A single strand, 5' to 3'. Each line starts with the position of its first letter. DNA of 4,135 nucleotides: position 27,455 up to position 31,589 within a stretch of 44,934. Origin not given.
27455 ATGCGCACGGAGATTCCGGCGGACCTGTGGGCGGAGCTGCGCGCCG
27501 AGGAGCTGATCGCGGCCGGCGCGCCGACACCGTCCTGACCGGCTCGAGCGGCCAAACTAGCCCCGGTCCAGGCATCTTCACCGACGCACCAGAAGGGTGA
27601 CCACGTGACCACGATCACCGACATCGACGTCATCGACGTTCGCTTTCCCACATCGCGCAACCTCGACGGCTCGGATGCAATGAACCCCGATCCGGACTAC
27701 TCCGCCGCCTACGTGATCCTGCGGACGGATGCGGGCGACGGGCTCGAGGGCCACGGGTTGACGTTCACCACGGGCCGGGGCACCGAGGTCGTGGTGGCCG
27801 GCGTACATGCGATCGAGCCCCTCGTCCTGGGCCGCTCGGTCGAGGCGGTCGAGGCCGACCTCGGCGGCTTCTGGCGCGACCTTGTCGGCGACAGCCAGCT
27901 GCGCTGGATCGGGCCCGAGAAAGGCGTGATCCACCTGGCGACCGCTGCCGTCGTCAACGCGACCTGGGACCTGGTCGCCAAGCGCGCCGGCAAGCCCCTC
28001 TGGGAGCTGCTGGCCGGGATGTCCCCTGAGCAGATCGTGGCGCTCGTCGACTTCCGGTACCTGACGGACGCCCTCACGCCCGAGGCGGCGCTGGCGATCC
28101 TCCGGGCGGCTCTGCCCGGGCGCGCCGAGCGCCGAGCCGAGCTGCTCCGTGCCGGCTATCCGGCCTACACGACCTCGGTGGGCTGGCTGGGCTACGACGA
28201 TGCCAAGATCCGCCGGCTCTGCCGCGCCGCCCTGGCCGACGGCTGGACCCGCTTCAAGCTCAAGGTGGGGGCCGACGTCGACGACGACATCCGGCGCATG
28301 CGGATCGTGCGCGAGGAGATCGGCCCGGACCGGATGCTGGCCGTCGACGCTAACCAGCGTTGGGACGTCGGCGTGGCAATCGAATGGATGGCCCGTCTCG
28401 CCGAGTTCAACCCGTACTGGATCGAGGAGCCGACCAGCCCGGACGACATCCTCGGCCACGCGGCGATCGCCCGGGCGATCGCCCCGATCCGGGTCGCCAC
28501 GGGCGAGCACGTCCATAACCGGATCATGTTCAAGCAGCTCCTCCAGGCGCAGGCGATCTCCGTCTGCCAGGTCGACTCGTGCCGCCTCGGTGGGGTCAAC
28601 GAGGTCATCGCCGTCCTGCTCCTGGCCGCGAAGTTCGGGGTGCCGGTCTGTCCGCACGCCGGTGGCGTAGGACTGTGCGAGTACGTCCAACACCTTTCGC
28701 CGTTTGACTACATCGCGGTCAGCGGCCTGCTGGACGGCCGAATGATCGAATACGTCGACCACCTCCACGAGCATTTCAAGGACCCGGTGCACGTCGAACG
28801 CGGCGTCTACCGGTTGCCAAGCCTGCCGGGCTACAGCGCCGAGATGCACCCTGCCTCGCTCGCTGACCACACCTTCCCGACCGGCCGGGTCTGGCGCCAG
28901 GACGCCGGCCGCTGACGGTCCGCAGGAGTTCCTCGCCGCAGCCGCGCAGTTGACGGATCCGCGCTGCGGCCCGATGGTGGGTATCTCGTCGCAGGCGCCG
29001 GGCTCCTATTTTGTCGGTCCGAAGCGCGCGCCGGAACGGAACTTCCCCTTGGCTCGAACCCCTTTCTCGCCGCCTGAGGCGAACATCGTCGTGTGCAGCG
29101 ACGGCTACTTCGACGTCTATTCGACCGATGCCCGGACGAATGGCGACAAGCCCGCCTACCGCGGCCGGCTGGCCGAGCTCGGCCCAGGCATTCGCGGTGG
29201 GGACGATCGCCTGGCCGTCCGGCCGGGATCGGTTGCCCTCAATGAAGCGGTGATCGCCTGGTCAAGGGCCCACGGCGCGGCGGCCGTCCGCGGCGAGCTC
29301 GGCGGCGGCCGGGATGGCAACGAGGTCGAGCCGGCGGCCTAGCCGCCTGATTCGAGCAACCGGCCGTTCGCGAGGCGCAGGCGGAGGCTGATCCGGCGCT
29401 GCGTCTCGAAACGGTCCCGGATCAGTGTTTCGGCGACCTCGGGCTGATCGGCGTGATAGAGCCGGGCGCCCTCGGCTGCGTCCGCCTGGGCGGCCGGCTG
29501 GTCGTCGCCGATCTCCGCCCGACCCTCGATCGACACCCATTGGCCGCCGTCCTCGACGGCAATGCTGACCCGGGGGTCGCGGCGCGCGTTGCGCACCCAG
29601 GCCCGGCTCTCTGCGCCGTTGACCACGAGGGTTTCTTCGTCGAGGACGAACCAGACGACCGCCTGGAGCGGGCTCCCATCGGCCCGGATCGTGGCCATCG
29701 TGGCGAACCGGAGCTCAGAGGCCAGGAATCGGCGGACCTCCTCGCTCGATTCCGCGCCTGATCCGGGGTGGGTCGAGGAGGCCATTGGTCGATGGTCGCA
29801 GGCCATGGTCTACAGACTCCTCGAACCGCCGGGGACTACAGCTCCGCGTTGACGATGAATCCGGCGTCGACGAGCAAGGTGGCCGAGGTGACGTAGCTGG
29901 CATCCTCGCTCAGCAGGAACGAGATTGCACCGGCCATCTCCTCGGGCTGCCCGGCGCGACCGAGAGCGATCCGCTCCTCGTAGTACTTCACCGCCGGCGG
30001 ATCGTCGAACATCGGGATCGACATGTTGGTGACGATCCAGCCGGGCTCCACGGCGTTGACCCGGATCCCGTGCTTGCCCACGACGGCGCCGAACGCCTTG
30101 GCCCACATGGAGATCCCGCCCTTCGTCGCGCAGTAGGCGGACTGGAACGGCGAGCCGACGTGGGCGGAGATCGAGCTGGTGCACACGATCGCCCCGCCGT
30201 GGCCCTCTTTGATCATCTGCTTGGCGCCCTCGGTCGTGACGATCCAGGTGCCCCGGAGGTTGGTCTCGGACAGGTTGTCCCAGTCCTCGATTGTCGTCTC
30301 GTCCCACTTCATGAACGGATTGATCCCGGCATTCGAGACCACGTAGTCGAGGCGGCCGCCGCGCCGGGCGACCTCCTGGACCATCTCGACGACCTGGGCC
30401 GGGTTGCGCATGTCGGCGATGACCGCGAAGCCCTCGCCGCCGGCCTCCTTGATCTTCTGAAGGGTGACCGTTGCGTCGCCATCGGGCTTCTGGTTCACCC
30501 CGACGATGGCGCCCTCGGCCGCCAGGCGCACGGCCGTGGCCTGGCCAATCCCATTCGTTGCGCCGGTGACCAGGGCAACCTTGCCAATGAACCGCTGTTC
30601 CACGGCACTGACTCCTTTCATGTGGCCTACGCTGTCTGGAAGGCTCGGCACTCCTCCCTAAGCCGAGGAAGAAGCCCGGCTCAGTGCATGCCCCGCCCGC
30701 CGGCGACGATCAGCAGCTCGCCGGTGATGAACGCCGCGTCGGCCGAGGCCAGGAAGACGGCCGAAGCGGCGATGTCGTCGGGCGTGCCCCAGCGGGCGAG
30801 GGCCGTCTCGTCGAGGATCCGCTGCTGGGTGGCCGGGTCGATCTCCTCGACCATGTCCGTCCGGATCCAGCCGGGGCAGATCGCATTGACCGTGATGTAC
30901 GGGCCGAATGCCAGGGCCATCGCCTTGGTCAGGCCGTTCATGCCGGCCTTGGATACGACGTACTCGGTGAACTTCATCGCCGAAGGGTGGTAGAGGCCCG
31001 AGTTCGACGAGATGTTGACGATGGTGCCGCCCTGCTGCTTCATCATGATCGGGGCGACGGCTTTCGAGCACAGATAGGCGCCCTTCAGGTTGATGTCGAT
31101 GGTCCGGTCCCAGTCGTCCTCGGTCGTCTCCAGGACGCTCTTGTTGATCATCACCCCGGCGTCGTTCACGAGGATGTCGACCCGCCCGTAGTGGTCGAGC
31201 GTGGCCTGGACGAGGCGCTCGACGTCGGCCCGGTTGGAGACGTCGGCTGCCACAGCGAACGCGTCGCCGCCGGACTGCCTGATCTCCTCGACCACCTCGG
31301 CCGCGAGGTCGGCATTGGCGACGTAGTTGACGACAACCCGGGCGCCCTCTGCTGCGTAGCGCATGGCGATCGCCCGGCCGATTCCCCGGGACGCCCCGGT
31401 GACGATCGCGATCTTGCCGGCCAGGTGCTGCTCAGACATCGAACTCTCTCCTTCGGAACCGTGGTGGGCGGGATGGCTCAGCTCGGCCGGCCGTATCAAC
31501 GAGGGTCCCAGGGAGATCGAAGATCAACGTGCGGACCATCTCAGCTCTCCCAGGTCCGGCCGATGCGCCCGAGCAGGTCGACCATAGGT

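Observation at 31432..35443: Recurrent pattern: three deletion-derived 5' stubs in one 4-kb catabolic region, each keeping an RBS-like element plus start codon and terminating on or over the next start codon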

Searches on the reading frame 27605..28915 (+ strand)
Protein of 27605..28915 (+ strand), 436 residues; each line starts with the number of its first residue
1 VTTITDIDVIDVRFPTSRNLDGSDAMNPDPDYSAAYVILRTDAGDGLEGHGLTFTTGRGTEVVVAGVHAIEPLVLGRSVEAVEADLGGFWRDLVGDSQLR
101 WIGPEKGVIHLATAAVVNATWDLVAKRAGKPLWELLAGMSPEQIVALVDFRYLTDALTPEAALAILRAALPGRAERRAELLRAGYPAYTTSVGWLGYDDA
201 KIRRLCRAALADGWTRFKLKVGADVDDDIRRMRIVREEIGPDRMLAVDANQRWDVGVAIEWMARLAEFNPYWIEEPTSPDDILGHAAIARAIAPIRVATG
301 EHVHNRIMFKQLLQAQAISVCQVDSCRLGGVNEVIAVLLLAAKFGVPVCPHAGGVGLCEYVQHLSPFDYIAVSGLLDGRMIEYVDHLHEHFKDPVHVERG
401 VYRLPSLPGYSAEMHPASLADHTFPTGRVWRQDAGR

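Call 48: search_protein_families(library=pfam, proteins=[window:27605-28915:+], max_evalue=0.00001)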
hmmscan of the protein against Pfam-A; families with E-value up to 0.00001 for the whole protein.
window:27605-28915:+ (436 aa): 2 families
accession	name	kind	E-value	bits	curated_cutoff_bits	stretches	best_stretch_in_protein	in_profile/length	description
PF13378.12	MR_MLE_C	-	7.5e-66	222.4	29.4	1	202-416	2-217/219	Enolase C-terminal domain-like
PF02746.21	MR_MLE_N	-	9.8e-09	35.9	22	1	34-136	26-116/117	Mandelate racemase / muconate lactonizing enzyme, N-terminal domain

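Call 49: find_related_loci(query=window:27605-28915:+, collection=genome_contigs, flank=9000)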
Query window:27605-28915:+ (436 aa) in genome_contigs; peptide patterns used: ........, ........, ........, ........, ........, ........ (x = any residue, [..] = any of these).
600 stretches matched a pattern (row limit reached: there are more); 599 encode a relative of the query (tblastn E <= 1e-3); the best 80 are kept; 80 distinct loci.
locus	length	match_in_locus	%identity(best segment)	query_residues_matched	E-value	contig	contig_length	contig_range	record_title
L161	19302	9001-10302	90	1-434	0e+0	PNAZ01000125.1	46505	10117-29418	MAG: Chloroflexi bacterium isolate palsa_1033 73.20110800_P1M.33_contig_7367, whole genome shotgun sequence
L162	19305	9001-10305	92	1-435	0e+0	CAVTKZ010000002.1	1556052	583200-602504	MAG: uncultured Chloroflexia bacterium isolate MFD06714.bin.2.165 genome assembly, contig: contig_21087, whole genome sh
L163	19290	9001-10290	82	1-430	0e+0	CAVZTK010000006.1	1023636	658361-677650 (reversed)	MAG: uncultured Chloroflexia bacterium isolate MFD06714.bin.2.119 genome assembly, contig: contig_18690, whole genome sh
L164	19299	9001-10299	79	1-433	0e+0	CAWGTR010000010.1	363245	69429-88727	MAG: uncultured Chloroflexia bacterium isolate MFD03975.bin.2.87 genome assembly, contig: contig_22657, whole genome sho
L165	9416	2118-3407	81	1-430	0e+0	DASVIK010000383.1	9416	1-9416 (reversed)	MAG TPA_asm: Candidatus Limnocylindrales bacterium isolate SMAG_U2991 k141_215333, whole genome shotgun sequence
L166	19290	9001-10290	79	1-430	0e+0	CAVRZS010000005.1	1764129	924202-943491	MAG: uncultured Chloroflexia bacterium isolate MFD02199.bin.3.67 genome assembly, contig: contig_2742, whole genome shot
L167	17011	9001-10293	75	1-431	0e+0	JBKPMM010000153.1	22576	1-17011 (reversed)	MAG: Chloroflexota bacterium isolate GS_HAYS_MAG_00066 GS_HAYS_000000146014, whole genome shotgun sequence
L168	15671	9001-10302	72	1-432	0e+0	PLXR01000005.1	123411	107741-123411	MAG: Opitutaceae bacterium isolate palsa_1446 73.20120700_P3D.355_contig_41204, whole genome shotgun sequence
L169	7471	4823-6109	71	2-430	0e+0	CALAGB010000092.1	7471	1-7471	MAG TPA_asm: uncultured Thermomicrobiales bacterium isolate SRR3997478_bin.72_CONCOCT_v1.1_MAG genome assembly, contig:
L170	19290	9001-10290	70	2-431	0e+0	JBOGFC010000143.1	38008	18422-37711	MAG: Acidimicrobiia bacterium isolate M3-B2_metabat2.bin.49 k127_729160, whole genome shotgun sequence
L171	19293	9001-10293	71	4-432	0e+0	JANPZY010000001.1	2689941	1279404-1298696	MAG: Opitutus sp. isolate 26_gen_w_cov.15 c71, whole genome shotgun sequence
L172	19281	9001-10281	70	4-430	0e+0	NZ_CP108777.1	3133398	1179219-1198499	Embleya sp. NBC_00896 plasmid unnamed1, complete sequence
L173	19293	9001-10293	65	3-433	0e+0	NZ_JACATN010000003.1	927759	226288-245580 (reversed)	Zobellia barbeyronii strain KMM 6746 NODE_3_length_927759, whole genome shotgun sequence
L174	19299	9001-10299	69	1-435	0e+0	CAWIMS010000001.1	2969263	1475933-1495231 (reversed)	MAG: uncultured Actinomycetota bacterium isolate MFD04944.bin.1.282 genome assembly, contig: contig_10565, whole genome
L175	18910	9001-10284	68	3-430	0e+0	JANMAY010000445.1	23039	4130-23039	MAG: Gemmatimonadaceae bacterium isolate OTE_1_metabat_460 OTE_1_k141_4963366, whole genome shotgun sequence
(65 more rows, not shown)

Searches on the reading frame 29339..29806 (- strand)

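Call 4: search_protein_families(library=pfam, proteins=[window:29339-29806:-], max_evalue=0.001)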
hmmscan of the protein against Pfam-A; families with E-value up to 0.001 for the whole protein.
window:29339-29806:- (155 aa): 2 families
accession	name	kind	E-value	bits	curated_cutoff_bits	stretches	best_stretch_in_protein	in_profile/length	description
PF01243.27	PNPOx_N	-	3.3e-15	57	28.1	1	22-108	3-85/120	Pyridoxamine 5'-phosphate oxidase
PF12900.13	Pyridox_ox_2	-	1.2e-05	25.8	27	1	21-117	2-107/140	Pyridoxamine 5'-phosphate oxidase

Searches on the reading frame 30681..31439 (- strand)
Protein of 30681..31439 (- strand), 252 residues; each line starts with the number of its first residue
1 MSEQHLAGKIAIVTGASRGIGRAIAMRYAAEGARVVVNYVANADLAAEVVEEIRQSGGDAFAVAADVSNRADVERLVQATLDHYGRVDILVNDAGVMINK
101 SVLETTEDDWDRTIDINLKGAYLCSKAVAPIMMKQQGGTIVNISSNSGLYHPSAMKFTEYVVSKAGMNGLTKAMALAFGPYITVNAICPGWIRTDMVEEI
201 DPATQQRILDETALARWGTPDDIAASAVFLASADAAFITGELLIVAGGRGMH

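Call 4: search_protein_families(library=pfam, proteins=[window:30681-31439:-], max_evalue=0.001)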
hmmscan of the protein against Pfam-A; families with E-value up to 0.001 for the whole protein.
window:30681-31439:- (252 aa): 3 families
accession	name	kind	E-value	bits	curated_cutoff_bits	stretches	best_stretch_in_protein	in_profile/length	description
PF13561.12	adh_short_C2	-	1.4e-64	218.3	27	1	15-248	1-234/236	Enoyl-(Acyl carrier protein) reductase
PF00106.31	adh_short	-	2.8e-60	203.6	26.6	1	9-202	1-192/195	short chain dehydrogenase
PF08659.16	KR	-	8.5e-14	52.3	22.6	1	12-151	4-142/180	KR domain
